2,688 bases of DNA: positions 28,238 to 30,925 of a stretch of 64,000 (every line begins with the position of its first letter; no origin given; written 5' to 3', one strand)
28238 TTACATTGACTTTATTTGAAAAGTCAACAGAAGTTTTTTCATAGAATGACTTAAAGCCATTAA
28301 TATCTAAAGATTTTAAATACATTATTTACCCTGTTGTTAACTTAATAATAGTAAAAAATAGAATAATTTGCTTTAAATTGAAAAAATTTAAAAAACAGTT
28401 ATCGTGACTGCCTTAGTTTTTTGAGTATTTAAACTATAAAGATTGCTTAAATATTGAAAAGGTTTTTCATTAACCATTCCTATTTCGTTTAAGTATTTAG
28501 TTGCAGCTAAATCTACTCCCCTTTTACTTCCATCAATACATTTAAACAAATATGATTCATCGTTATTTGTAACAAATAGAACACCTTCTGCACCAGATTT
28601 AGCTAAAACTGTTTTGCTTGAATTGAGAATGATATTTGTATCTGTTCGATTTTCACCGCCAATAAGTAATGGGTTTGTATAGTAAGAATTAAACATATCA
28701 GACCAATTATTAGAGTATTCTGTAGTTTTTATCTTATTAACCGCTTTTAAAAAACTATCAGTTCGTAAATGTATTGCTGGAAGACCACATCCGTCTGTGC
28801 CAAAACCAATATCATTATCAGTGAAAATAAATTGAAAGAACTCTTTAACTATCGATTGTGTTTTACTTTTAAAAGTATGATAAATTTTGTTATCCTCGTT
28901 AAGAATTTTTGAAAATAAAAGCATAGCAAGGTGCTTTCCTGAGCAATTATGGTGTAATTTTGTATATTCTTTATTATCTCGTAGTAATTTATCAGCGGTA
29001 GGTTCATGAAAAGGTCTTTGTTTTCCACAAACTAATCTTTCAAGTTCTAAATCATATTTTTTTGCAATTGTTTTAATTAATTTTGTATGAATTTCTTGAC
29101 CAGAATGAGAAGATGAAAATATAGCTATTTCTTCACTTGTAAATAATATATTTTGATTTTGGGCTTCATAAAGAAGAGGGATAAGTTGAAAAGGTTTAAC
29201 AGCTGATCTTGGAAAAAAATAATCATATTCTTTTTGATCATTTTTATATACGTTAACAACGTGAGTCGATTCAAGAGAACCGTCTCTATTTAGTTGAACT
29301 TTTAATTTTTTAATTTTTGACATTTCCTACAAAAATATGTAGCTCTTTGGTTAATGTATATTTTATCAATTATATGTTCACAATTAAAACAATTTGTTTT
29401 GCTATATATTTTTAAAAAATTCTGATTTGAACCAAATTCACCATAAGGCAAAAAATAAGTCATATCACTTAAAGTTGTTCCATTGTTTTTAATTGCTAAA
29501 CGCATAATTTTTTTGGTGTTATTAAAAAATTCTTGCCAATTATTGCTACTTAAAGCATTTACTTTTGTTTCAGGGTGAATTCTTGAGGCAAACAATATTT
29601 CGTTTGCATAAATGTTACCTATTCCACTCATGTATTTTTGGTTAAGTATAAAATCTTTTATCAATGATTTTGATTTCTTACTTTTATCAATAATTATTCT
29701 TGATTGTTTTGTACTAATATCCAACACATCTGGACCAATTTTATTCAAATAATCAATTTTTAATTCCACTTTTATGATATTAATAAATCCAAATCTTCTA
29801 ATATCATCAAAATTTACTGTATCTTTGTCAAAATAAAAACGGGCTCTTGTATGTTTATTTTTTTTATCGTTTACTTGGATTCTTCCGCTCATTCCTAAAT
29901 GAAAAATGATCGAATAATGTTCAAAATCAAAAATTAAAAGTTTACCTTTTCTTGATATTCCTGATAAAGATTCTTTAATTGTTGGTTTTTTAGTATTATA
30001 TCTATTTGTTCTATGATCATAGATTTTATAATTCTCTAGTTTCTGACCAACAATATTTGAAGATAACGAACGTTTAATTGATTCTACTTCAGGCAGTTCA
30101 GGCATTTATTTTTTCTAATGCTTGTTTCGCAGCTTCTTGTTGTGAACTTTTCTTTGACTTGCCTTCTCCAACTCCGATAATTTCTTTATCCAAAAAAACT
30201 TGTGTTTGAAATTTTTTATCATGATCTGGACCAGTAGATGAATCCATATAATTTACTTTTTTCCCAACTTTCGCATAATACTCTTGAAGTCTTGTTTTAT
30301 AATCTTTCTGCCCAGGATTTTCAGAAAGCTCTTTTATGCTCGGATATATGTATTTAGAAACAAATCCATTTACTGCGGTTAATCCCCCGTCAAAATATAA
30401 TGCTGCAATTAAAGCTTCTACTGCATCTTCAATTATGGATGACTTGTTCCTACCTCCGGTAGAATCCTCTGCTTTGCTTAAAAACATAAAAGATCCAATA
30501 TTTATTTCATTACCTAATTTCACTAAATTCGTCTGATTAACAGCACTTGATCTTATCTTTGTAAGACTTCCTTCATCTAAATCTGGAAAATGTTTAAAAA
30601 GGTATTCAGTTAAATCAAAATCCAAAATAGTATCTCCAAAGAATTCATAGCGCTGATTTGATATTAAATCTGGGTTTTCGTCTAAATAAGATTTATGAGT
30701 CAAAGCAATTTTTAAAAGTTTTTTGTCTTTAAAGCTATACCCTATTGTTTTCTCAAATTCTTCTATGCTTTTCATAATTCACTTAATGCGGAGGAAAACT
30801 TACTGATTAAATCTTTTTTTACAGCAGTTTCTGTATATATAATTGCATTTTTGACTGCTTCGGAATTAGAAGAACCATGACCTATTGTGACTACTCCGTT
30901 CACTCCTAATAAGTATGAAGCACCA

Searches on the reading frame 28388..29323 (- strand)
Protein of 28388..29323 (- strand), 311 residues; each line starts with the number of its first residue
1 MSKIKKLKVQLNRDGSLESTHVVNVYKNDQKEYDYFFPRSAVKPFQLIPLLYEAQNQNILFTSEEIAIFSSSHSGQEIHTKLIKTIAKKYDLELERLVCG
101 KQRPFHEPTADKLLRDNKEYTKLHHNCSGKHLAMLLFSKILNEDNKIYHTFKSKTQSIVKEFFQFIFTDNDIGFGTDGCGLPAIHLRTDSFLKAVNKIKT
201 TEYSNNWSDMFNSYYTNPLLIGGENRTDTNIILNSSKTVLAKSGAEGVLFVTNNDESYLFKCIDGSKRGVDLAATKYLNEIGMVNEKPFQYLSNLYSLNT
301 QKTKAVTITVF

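Call 23: search_protein_families(library=pfam, proteins=[window:28388-29323:-], max_evalue=0.001)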
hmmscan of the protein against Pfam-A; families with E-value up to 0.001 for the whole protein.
window:28388-29323:- (311 aa): 1 family
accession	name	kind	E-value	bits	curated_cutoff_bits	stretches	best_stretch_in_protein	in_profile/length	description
PF06089.17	Asparaginase_II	-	3e-60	204.3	25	1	9-304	1-313/322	L-asparaginase II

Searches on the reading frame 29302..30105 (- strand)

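Call 23: search_protein_families(library=pfam, proteins=[window:29302-30105:-], max_evalue=0.001)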
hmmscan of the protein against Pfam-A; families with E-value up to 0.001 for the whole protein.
window:29302-30105:- (267 aa): 4 families
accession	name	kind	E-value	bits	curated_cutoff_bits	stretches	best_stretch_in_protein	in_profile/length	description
PF01149.29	Fapy_DNA_glyco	-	2.6e-25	89.8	25.5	1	1-107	1-116/117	Formamidopyrimidine-DNA glycosylase N-terminal domain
PF06831.19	H2TH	-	7.3e-22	77.6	34.7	1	124-213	2-90/93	Formamidopyrimidine-DNA glycosylase H2TH domain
PF05833.16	NFACT_N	-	4.9e-05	22.7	31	1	142-253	183-292/456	NFACT N-terminal and middle domains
PF06827.20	zf-FPG_IleRS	-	0.00043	20.5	21.3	1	241-264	6-29/30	Zinc finger found in FPG and IleRS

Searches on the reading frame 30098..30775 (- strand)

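Call 23: search_protein_families(library=pfam, proteins=[window:30098-30775:-], max_evalue=0.001)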
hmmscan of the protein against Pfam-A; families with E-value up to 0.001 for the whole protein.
window:30098-30775:- (225 aa): 5 families
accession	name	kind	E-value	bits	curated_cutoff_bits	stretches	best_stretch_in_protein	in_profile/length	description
PF14622.11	Ribonucleas_3_3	-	2.9e-33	115.2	35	1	17-145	1-126/128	Ribonuclease-III-like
PF00636.31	Ribonuclease_3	-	1.2e-19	71.4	27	1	41-131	1-102/102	Ribonuclease III domain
PF00035.32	dsrm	-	5.3e-16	59.4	23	1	159-222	1-65/66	Double-stranded RNA binding motif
PF22935.1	RM44_endonuclase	-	0.00075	20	27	0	7-126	9-139/139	Large ribosomal subunit protein mL44, endonuclease domain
PF24995.1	DSRM_2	-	0.00092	20.1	27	0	173-223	29-77/79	dsRNA binding domain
